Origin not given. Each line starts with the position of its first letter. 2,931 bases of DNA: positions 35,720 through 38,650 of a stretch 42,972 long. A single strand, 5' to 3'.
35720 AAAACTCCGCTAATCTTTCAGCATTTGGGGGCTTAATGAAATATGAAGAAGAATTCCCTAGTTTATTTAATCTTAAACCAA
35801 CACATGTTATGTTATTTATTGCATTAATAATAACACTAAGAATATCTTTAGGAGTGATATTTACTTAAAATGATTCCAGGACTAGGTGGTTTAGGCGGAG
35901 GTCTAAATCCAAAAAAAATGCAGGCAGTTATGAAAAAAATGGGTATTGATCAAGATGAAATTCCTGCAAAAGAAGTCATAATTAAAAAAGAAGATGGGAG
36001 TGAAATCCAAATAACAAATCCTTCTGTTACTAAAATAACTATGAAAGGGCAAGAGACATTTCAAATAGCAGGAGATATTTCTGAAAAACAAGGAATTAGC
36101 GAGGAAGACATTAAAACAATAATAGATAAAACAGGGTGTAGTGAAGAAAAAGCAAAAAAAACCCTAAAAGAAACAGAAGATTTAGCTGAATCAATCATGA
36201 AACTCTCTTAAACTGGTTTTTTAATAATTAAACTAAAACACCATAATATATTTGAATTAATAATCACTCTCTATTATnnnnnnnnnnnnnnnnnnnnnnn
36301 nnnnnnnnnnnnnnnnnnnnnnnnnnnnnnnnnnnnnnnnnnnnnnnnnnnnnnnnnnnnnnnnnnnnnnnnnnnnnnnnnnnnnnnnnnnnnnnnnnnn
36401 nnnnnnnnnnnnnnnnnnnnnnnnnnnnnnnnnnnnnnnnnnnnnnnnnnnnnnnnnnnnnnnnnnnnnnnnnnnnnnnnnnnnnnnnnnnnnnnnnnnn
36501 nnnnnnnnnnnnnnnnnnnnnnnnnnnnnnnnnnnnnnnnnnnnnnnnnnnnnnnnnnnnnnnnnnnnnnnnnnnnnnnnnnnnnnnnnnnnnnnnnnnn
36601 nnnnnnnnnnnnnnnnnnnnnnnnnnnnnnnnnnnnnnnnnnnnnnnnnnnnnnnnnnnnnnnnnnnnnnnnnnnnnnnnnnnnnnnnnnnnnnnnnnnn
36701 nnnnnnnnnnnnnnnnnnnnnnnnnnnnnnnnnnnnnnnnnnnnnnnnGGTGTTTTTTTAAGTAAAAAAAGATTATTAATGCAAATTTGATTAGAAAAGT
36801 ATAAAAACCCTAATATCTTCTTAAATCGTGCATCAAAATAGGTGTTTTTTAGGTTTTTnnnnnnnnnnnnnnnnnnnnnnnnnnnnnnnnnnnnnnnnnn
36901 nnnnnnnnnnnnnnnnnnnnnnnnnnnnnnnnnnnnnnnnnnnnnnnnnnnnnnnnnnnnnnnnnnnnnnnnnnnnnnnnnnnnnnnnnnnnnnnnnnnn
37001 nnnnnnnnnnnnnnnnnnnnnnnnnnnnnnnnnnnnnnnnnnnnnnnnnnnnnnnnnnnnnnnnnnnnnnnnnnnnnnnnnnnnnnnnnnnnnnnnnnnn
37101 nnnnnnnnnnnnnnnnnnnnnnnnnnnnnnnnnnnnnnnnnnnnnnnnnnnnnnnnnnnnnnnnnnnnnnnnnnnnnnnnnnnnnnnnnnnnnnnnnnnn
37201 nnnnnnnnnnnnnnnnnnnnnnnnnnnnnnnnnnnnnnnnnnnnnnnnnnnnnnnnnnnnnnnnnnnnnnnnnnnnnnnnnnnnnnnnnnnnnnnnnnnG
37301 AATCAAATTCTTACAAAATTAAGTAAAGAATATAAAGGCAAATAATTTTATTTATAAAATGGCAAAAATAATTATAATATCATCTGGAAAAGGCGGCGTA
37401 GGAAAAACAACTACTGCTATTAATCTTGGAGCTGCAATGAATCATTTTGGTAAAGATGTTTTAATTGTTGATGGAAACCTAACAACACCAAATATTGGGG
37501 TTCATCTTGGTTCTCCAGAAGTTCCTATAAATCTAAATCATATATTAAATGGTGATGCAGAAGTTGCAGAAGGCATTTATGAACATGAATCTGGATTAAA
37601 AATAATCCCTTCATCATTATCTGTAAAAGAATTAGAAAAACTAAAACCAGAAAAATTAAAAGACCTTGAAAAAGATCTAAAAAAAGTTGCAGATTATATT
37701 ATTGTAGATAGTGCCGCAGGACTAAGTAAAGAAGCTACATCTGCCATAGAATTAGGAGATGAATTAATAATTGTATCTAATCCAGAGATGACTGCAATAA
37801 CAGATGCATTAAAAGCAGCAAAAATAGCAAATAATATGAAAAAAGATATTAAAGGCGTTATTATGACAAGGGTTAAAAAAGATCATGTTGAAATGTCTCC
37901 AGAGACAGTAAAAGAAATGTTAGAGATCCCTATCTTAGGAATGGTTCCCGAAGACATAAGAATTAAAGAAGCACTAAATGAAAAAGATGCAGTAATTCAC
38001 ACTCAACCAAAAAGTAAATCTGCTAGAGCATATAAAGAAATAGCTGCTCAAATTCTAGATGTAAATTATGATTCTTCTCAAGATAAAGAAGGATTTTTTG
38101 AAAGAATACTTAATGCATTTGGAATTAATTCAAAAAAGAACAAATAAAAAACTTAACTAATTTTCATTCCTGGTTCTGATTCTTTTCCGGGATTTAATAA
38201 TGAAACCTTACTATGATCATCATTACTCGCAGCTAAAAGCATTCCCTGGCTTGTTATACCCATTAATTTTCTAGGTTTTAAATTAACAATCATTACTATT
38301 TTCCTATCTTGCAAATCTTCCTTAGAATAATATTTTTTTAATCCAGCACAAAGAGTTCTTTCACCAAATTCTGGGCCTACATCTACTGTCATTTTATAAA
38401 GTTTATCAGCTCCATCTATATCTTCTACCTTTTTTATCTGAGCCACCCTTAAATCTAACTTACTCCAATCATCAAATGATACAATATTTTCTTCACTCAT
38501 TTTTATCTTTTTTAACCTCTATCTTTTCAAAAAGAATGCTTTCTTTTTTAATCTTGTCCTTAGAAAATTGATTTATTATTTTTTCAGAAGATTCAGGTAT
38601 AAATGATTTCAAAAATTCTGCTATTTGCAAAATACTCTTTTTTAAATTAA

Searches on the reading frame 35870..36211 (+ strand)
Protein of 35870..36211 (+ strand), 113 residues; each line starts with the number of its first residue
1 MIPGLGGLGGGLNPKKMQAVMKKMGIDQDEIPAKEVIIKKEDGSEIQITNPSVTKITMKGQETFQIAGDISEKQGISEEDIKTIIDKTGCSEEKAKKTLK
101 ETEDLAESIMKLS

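Call 68: search_protein_families(library=pfam, proteins=[window:35870-36211:+], max_evalue=0.0001)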
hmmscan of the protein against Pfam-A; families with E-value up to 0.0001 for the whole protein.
window:35870-36211:+ (113 aa): 1 family
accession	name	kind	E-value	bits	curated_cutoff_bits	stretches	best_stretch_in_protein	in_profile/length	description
PF01849.23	NAC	-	2.4e-16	59.8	21.3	1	14-73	1-57/57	NAC domain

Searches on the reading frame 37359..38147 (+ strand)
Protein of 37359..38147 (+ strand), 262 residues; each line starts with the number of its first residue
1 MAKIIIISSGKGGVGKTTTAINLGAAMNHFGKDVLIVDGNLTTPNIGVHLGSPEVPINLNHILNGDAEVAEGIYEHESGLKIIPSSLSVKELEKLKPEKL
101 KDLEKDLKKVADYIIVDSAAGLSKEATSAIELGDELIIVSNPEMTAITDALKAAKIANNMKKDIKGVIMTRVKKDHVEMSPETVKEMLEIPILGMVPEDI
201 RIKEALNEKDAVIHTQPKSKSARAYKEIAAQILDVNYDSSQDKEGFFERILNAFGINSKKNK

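Call 68: search_protein_families(library=pfam, proteins=[window:37359-38147:+], max_evalue=0.0001)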
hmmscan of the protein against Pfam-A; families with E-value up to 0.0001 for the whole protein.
window:37359-38147:+ (262 aa): 8 families
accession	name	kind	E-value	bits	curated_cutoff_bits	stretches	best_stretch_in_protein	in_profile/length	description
PF10609.15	ParA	-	1.2e-20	74.4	27.1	1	2-232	3-245/246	NUBPL iron-transfer P-loop NTPase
PF13614.12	AAA_31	-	2e-20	73.9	27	1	3-163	2-170/177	AAA domain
PF01656.29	CbiA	-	1.9e-19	70.3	25.4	1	5-210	1-123/125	CobQ/CobB/MinD/ParA nucleotide binding domain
PF00142.24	Fer4_NifH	-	6.3e-12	46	25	1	132-235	140-247/271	4Fe-4S iron sulfur cluster binding proteins, NifH/frxC family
PF06564.18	CBP_BcsQ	-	9.4e-10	38.8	21.3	1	4-231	3-232/234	Cellulose biosynthesis protein BcsQ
PF13500.12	AAA_26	-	1e-07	32.5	27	1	107-202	95-194/198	AAA domain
PF09140.17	MipZ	-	3e-05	23.9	20.7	0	4-138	2-127/262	ATPase MipZ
PF02374.21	ArsA_ATPase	-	3.5e-05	23.6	24.3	1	5-37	3-35/305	Anion-transporting ATPase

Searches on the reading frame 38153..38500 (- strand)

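Call 69: search_protein_families(library=pfam, proteins=[window:38153-38500:-], max_evalue=0.01)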
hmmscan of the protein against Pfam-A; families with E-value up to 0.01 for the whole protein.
window:38153-38500:- (115 aa): 1 family
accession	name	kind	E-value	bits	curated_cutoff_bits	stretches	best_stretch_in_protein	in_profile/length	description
PF01588.26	tRNA_bind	-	4.3e-29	100.9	27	1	17-113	1-96/96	Putative tRNA binding domain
